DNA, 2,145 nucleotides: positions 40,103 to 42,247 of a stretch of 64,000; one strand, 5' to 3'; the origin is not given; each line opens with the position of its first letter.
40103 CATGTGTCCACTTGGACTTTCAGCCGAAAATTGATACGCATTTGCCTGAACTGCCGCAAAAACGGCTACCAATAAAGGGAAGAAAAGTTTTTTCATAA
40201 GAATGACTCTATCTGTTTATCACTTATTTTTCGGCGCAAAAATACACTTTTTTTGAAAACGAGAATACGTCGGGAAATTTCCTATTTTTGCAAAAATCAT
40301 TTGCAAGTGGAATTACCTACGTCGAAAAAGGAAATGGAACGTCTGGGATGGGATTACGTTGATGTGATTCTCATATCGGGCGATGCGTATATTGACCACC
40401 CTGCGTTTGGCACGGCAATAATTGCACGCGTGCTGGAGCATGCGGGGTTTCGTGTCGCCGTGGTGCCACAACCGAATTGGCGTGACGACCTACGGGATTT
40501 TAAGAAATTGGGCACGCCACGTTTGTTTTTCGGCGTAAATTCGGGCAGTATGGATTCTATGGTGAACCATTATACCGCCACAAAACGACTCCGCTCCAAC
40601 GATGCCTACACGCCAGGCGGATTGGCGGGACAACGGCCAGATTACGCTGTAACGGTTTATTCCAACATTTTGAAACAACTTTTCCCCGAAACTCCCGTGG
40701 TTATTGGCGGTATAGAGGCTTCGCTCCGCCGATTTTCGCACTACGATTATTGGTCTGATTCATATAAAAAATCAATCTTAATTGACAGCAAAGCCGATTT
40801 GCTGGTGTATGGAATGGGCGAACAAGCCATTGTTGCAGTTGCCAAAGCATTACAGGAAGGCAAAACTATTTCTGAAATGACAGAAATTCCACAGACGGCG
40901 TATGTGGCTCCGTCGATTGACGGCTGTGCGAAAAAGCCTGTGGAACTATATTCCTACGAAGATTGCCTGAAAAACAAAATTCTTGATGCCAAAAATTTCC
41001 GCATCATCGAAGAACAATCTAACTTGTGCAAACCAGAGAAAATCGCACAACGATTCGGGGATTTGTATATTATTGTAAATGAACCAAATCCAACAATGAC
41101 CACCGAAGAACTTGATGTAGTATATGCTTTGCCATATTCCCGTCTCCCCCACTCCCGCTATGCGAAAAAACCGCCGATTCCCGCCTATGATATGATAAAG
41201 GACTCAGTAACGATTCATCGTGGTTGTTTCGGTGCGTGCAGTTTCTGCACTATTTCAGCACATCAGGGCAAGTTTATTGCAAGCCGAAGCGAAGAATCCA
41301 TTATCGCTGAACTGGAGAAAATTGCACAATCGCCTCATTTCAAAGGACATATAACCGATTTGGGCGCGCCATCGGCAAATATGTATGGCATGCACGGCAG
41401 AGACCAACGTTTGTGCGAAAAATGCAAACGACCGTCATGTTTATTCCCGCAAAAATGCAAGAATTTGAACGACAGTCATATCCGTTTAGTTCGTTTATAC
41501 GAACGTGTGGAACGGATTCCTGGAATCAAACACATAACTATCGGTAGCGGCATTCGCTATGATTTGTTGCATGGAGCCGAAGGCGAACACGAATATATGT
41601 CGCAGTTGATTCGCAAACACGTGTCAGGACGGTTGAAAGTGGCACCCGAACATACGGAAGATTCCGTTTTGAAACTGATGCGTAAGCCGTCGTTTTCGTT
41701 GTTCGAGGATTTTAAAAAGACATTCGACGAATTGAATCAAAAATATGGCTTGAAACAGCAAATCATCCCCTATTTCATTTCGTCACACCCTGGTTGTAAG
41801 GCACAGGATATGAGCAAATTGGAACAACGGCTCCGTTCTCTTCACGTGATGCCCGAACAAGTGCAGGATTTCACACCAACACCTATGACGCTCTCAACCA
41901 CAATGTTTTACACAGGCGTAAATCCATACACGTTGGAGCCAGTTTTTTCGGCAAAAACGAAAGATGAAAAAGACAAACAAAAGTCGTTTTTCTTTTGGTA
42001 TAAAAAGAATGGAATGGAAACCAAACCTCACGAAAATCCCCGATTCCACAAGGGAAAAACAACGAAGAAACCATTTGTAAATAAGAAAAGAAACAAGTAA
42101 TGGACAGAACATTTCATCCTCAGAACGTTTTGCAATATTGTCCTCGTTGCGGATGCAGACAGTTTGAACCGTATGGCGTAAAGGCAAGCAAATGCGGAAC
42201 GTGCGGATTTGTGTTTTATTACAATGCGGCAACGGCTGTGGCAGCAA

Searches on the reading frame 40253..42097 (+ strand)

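Call 58: search_protein_families(library=pfam, proteins=[window:40253-42097:+], max_evalue=0.00001)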
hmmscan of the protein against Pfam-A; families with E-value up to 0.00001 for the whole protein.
window:40253-42097:+ (615 aa): 3 families
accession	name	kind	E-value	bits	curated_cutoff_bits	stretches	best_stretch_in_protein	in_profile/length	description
PF08497.15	Radical_SAM_N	-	1.3e-127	425.7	25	1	21-318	2-301/301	Radical SAM N-terminal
PF04055.27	Radical_SAM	-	2.7e-09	37.9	29.5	0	320-494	2-136/166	Radical SAM superfamily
PF11842.13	DUF3362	-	3.2e-08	34.4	27.6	1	535-584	1-55/151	Domain of unknown function (DUF3362)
